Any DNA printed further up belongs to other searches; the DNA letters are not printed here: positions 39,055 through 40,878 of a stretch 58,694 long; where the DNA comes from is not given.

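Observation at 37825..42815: Overlapping six-gene envelope string: two peptidoglycan hydrolases joined to a FixG/CcoG-like Fe-S membrane protein, two YtkA/FixH-like periplasmic domains and DUF554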

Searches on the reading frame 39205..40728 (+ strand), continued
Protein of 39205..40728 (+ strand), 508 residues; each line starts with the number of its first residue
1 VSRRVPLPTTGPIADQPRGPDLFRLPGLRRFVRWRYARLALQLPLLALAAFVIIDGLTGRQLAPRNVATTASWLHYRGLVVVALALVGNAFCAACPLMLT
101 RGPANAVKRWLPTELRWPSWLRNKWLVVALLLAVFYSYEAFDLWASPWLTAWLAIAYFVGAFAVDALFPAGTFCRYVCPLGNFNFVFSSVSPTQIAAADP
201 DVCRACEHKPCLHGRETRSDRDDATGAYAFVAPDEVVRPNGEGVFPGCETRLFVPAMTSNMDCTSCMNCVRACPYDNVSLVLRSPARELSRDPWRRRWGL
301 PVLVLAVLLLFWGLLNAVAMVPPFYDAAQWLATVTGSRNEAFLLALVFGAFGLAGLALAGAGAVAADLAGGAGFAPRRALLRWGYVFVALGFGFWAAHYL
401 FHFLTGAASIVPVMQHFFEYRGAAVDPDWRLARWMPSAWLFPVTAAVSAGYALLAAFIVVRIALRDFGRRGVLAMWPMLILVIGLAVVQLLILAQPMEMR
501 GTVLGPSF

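Call 24: find_related_loci(query=A2, collection=genome_contigs, flank=8000)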
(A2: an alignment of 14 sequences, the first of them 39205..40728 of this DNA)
Query A2 (508 aa) in genome_contigs; peptide patterns used: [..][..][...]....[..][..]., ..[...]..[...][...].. (x = any residue, [..] = any of these).
600 stretches matched a pattern (row limit reached: there are more); 547 encode a relative of the query (tblastn E <= 1e-3); the best 80 are kept; 80 distinct loci.
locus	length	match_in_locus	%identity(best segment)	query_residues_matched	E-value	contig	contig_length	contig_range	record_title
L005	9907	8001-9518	84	1-506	0e+0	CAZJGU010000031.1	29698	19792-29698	MAG TPA_asm: uncultured bacterium isolate SRP332253_co1_245 genome assembly, contig: NODE_2202_length_29698_cov_4.251290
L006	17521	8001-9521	67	1-507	0e+0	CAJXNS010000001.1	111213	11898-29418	MAG TPA_asm: uncultured Trueperaceae bacterium isolate SRR4030062_bin.25_MetaBAT_v2.12.1_MAG genome assembly, contig: NO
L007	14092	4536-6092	64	11-504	0e+0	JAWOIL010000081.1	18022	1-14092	MAG: Trueperaceae bacterium isolate CWP5-2.bin.3 k191_3108910, whole genome shotgun sequence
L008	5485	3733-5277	60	4-508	0e+0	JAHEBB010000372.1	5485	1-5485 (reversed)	MAG: Trueperaceae bacterium isolate Ww127 NODE_45547_length_5485_cov_3.850858, whole genome shotgun sequence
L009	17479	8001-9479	63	16-508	0e+0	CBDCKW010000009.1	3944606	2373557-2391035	MAG: Truepera sp. isolate d29c2d1a-40d0-4f4a-a265-74dafcd76d26 genome assembly, contig: chromosome_2, whole genome shotg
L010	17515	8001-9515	66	10-508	0e+0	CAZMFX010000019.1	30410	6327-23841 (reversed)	MAG TPA_asm: uncultured bacterium isolate SRP187154_co1_343 genome assembly, contig: NODE_1380_length_30410_cov_9.117806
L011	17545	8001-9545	63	1-508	0e+0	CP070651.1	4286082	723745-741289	MAG: Trueperaceae bacterium isolate bin86 chromosome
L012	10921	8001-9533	61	5-508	0e+0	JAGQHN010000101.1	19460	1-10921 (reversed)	MAG: Trueperaceae bacterium isolate HKST-UBA01 NODE_101_length_19460_cov_5.474901, whole genome shotgun sequence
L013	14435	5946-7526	57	4-508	0e+0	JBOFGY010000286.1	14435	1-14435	MAG: Trueperaceae bacterium isolate WFFMC_MAG_060 k139_1109680_flag=0_multi=10.9860_len=14435, whole genome shotgun sequ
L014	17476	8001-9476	59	12-504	0e+0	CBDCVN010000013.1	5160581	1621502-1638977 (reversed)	MAG: Trueperaceae bacterium isolate f75358e7-05db-490e-a76d-0b7b0ca57d15 genome assembly, contig: contig_11, whole genom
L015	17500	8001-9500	63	11-508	0e+0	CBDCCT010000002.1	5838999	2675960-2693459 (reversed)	MAG: Trueperaceae bacterium isolate c2c2e3e6-f29b-4b81-aa4a-bcf5d649deb7 genome assembly, contig: contig_2, whole genome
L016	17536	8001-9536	64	3-508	0e+0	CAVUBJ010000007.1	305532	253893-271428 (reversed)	MAG: uncultured Trueperaceae bacterium isolate MFD05684.bin.1.105 genome assembly, contig: contig_21517, whole genome sh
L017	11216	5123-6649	61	4-506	0e+0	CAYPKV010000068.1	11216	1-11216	MAG TPA_asm: uncultured bacterium isolate SRP268622_co1_234 genome assembly, contig: NODE_13726_length_11216_cov_4.79491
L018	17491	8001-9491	65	10-506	0e+0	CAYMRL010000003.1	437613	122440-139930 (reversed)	MAG TPA_asm: uncultured bacterium isolate binchicken_co179_107 genome assembly, contig: NODE_59_length_437613_cov_33.926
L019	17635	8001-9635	53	14-504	0e+0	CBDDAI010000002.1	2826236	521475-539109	MAG: Trueperaceae bacterium isolate 89c68634-e88c-4ad2-9029-4d9b4d35bd49 genome assembly, contig: contig_2, whole genome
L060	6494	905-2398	41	8-505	9e-106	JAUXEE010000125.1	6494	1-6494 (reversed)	MAG: Gemmatimonadota bacterium isolate CSMAG_2869 CSMAG_2869_k117_1452033_length_6494_cov_38.0000, whole genome shotgun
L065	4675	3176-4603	41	16-505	1e-105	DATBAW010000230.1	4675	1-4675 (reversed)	MAG TPA_asm: Thermoanaerobaculia bacterium isolate SMAG_U5742 k141_254141, whole genome shotgun sequence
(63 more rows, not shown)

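Call 36: search_dna_similar(query=window:39205-40728:+, collection=plasmids, mode=protein, max_evalue=0.001, max_rows=15)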
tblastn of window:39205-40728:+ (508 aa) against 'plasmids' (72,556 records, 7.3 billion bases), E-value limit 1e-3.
Records with a match: 4; places in all: 4; records where one place covers at least 80% of the query: 0.
Best place of each record, by identity: <60% 4.
By first word of the organism name: Deinococcus 1; Aulosira 1; Pseudanabaena 1; Sulfurovum 1.
By predicted mobility (MOB-suite, as given by PLSDB): non-mobilizable 2; mobilizable 1; conjugative 1.
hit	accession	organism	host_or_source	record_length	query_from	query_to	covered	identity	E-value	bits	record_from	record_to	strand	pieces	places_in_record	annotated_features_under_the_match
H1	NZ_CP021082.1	Deinococcus ficus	Ficus religiosa L.,cell ...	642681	14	289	54%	26.7%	3e-13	80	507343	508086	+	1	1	4Fe-4S binding protein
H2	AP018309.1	Aulosira laxa NIES-50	-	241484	52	289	47%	27.6%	8e-16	89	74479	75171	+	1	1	nitrogen assimilation regulatory protein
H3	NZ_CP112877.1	Pseudanabaena galeata CCNP1313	-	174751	52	292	47%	24.8%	8e-10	69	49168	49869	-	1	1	cyclic nucleotide-binding domain-containing protein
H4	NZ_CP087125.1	Sulfurovum mangrovi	Mangrove sediment,mangrove sediment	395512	88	292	40%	21.5%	2e-8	65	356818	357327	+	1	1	4Fe-4S binding protein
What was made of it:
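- Tried and rejected: Only four weak '4Fe-4S binding protein'-type hits appeared (call 36).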

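Call 46: predict_structure(alignment_id=A3)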
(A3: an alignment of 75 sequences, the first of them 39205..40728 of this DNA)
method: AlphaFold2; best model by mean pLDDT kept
length: 508 residues; sequences in the alignment: 75
mean_pLDDT: 80.0   pTM: 0.82
mean pLDDT of the five models: 80.0, 78.5, 76.9, 75.2, 75.0
residues with pLDDT >= 90: 145; 70-90: 267; 50-70: 57; < 50: 39
segments of 3 or more residues with pLDDT < 50: 1-8, 78-82, 84-86, 250-264, 502-508
pLDDT, mean of each block of 10 residues (from residue 1): 41 74 86 80 84 86 68 56 48 68 85 87 88 86 81 89 87 78 76 77 59 74 82 78 68 40 52 74 85 79 92 89 88 93 92 97 98 96 94 88 78 86 86 81 92 96 95 97 96 77 44
secondary structure, 60 per line:
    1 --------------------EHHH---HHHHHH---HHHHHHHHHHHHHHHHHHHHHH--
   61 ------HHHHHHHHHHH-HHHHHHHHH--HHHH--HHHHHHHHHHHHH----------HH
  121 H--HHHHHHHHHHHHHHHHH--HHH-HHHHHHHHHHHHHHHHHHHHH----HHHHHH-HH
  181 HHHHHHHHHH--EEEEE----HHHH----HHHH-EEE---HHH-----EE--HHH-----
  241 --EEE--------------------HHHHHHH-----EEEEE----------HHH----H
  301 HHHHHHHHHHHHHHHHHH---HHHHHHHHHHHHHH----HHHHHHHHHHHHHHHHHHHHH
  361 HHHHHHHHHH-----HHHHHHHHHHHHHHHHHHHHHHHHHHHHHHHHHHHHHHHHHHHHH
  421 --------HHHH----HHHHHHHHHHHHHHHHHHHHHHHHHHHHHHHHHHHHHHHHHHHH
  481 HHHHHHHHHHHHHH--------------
elements in order: H28-33 H37-58 H67-77 H79-87 H90-93 H96-108 H124-140 H147-167 H172-177 H179-190 E193-197 H202-205 H210-213 E215-217 E243-245 H266-272 E278-282 H300-318 H322-335 H340-370 H376-420 H429-432 H437-494

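Call 50: fold_search(model_id=the predicted structure, library=pdb)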
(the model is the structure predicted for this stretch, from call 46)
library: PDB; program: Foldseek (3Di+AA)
matches with E <= 10: 271; with E <= 0.001: 0
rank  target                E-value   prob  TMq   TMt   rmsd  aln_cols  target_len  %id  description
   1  8d2s_A                8.3e-02  0.11  0.11  0.12  24.0       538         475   11  Zebrafish MFSD2A isoform B in inward open ligand bound conformation (released 2023-05-10)
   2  7n4x_A                9.8e-02  0.08  0.10  0.07  30.6       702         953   10  Structure of human NPC1L1 mutant-W347R (released 2021-09-01)
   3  8e9h_M                1.6e-01  0.16  0.16  0.16  20.1       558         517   14  Mycobacterial respiratory complex I, fully-inserted quinone (released 2022-10-12)
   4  8e9g_M                1.8e-01  0.14  0.15  0.15  19.9       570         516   14  Mycobacterial respiratory complex I with both quinone positions modelled (released 2022-10-12)
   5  6fv8_A                2.1e-01  0.07  0.10  0.12  24.9       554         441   10  Dimer structure of the MATE family multidrug resistance transporter Aq_128 from Aquifex aeolicus in the outward-facing (released 2019-03-20)
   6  4u4t                  2.5e-01  0.12  0.14  0.15  23.2       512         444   12  Structure of a nitrate/nitrite antiporter NarK in nitrate-bound inward-open state (released 2015-07-15)
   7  8zoj_A                2.5e-01  0.08  0.12  0.14  24.0       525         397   13  The crystal structure of YegTK267A from the Nucleoside: H+ Symporter Family (released 2025-04-02)
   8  7dla                  3.3e-01  0.07  0.11  0.13  23.6       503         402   12  Crystal structure of nucleoside transporter NupG (D323A mutant) (released 2021-04-07)
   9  8uc0                  3.5e-01  0.07  0.11  0.12  23.5       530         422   10  Endogenous ligand bound FLVCR1 (released 2024-03-27)
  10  9ugu                  3.8e-01  0.08  0.12  0.14  22.7       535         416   11  Cryo-EM Structure of Apo-G6PT1 (released 2026-01-07)
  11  6ajf                  3.8e-01  0.06  0.11  0.07  24.6       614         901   12  Crystal structure of mycolic acid transporter MmpL3 from Mycobacterium smegmatis (released 2018-12-26)
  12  8zoj_B                4.2e-01  0.06  0.11  0.13  23.8       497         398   14  The crystal structure of YegTK267A from the Nucleoside: H+ Symporter Family (released 2025-04-02)
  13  7jm7_A                4.7e-01  0.06  0.12  0.10  24.4       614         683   11  Structure of human CLC-7/OSTM1 complex (released 2020-09-02)
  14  8ubz                  5.7e-01  0.05  0.11  0.12  24.6       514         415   11  Choline-bound FLVCR1 (released 2024-03-27)
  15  6z70_A                5.7e-01  0.04  0.10  0.11  23.0       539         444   12  Structure of the MATE family multidrug resistance transporter Aq_128 from Aquifex aeolicus in the outward-facing state (released 2021-12-01)
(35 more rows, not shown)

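Call 65: list_cluster_members(proteins=[P0131, P0148, P0149, P0150, P0165, P0133, P0139, P0155, P0124, P0134])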
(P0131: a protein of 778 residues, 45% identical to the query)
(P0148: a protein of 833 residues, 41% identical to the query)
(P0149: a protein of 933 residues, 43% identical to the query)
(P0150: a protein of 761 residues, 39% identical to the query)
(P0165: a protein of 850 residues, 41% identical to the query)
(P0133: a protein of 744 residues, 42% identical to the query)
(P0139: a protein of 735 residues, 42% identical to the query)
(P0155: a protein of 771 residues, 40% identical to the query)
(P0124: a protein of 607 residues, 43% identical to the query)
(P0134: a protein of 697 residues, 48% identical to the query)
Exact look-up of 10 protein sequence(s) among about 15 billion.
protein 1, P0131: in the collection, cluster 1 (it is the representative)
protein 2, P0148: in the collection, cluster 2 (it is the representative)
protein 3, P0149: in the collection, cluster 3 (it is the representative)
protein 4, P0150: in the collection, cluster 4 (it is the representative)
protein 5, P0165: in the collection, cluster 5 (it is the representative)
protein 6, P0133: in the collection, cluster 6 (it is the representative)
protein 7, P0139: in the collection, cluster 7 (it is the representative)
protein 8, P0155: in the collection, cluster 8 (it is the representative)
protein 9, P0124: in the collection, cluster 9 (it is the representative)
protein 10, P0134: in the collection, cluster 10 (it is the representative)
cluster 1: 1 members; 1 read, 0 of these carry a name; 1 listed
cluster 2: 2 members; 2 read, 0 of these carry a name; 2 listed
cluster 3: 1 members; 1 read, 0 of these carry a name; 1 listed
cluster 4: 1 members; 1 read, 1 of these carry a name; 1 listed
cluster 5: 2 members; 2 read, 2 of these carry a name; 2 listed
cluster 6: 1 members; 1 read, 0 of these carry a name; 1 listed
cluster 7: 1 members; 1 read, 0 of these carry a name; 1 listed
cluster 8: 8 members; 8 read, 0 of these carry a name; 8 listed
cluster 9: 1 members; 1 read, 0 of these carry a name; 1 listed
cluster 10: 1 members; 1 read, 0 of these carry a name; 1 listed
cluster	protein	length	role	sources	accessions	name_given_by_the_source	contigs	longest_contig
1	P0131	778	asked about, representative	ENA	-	-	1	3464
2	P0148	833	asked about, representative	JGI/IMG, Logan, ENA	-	-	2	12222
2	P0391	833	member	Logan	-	-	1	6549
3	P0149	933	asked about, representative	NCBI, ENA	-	-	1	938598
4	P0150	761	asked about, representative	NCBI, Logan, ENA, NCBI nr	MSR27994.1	MAG: hypothetical protein EXS03_00245 [Phycisphaerales bacterium] | hypothetical protein [Phycisphaerales bacterium]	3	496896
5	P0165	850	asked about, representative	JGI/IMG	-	cytochrome c oxidase assembly factor CtaG/ferredoxin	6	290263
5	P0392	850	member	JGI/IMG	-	cytochrome c oxidase assembly factor CtaG/ferredoxin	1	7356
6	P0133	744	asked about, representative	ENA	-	-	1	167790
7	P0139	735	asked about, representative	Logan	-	-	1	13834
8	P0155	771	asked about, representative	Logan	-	-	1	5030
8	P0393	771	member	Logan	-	-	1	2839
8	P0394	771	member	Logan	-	-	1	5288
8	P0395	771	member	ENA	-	-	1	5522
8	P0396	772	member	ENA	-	-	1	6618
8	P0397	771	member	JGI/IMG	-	-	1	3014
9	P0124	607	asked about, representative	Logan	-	-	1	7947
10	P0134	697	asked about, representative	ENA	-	-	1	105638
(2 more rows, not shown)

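Call 66: find_encoding_contigs(protein=P0150, flank=8000, max_places=1)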
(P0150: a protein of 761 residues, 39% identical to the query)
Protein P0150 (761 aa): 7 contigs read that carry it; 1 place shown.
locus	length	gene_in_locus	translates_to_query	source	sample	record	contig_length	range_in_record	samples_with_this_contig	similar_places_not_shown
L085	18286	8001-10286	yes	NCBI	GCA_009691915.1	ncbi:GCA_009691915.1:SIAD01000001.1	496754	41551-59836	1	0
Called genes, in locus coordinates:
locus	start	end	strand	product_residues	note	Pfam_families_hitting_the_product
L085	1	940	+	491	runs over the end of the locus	PF00478:IMPDH, PF01070:FMN_dh, PF00571:CBS, PF03060:NMO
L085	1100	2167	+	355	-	PF02790:COX2_TM, PF00116:COX2, PF00034:Cytochrom_C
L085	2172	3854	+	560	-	PF00115:COX1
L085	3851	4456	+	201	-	PF00510:COX3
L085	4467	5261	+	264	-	-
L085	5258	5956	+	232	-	PF13442:Cytochrome_CBB3 (weak), PF00034:Cytochrom_C (faint), PF13442:Cytochrome_CBB3 (weak)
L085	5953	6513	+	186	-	PF00355:Rieske (weak)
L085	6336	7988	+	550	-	PF00033:Cytochrome_B, PF13631:Cytochrom_B_N_2, PF13442:Cytochrome_CBB3, PF00034:Cytochrom_C (faint)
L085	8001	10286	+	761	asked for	PF09678:Caa3_CtaG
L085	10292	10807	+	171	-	-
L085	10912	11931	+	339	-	PF01070:FMN_dh, PF05690:ThiG (faint), PF01180:DHO_dh (faint), PF00478:IMPDH (weak), PF03060:NMO (weak), PF01645:Glu_synthase (weak)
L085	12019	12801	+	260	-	-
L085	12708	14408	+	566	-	-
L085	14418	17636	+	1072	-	PF02811:PHP, PF07733:DNA_pol3_alpha, PF17657:DNA_pol3_finger, PF14579:HHH_6, PF01336:tRNA_anti-codon (weak)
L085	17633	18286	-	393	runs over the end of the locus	PF01841:Transglut_core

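Call 68: find_encoding_contigs(protein=P0149, flank=8000, max_places=1)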
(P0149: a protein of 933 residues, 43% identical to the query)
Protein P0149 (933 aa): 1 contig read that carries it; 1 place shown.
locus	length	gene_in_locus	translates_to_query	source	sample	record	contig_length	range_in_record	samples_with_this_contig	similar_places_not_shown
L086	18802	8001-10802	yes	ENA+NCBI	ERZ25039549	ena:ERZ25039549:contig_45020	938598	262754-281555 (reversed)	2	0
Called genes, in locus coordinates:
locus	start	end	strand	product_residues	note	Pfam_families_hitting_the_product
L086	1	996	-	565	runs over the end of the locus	PF01483:P_proprotein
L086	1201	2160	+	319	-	PF02790:COX2_TM, PF00116:COX2, PF00034:Cytochrom_C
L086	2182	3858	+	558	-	PF00115:COX1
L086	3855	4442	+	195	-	PF00510:COX3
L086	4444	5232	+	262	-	-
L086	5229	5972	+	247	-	PF13442:Cytochrome_CBB3, PF00034:Cytochrom_C, PF13442:Cytochrome_CBB3 (weak)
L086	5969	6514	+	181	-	PF00355:Rieske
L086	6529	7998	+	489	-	PF00033:Cytochrome_B, PF13631:Cytochrom_B_N_2, PF00032:Cytochrom_B_C (weak), PF00034:Cytochrom_C (weak), PF13442:Cytochrome_CBB3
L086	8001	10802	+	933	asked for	PF09678:Caa3_CtaG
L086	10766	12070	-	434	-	PF00324:AA_permease, PF13520:AA_permease_2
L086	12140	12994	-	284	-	PF00924:MS_channel_2nd, PF21082:MS_channel_3rd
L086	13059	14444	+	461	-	PF13396:PLDc_N (weak), PF13091:PLDc_2, PF00614:PLDc, PF13091:PLDc_2, PF00614:PLDc (weak)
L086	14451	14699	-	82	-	PF25390:WD40_RLD, PF00415:RCC1 (weak)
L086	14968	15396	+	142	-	-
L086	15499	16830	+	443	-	PF00069:Pkinase, PF07714:PK_Tyr_Ser-Thr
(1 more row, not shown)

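Call 69: find_encoding_contigs(protein=P0165, flank=8000, max_places=1)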
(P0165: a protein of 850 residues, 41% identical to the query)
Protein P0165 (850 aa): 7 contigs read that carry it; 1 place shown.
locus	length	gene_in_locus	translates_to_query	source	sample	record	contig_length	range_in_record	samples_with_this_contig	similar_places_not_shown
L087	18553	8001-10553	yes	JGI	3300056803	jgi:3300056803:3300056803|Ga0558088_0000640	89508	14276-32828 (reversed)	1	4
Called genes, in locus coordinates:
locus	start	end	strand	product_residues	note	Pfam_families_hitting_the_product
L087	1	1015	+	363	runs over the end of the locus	PF02790:COX2_TM, PF00116:COX2, PF00034:Cytochrom_C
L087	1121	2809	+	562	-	PF00115:COX1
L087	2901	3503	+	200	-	PF00510:COX3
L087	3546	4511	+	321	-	-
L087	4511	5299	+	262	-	PF13442:Cytochrome_CBB3, PF00034:Cytochrom_C (weak), PF13442:Cytochrome_CBB3 (weak)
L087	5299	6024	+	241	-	PF00355:Rieske (weak)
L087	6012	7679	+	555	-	PF00033:Cytochrome_B, PF13631:Cytochrom_B_N_2, PF13442:Cytochrome_CBB3, PF00034:Cytochrom_C (weak)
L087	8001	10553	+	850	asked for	PF09678:Caa3_CtaG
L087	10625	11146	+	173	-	-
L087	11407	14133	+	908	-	-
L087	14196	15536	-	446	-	PF00579:tRNA-synt_1b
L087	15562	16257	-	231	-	-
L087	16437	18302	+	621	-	PF13589:HATPase_c_3, PF00183:HSP90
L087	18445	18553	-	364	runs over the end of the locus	PF01112:Asparaginase_2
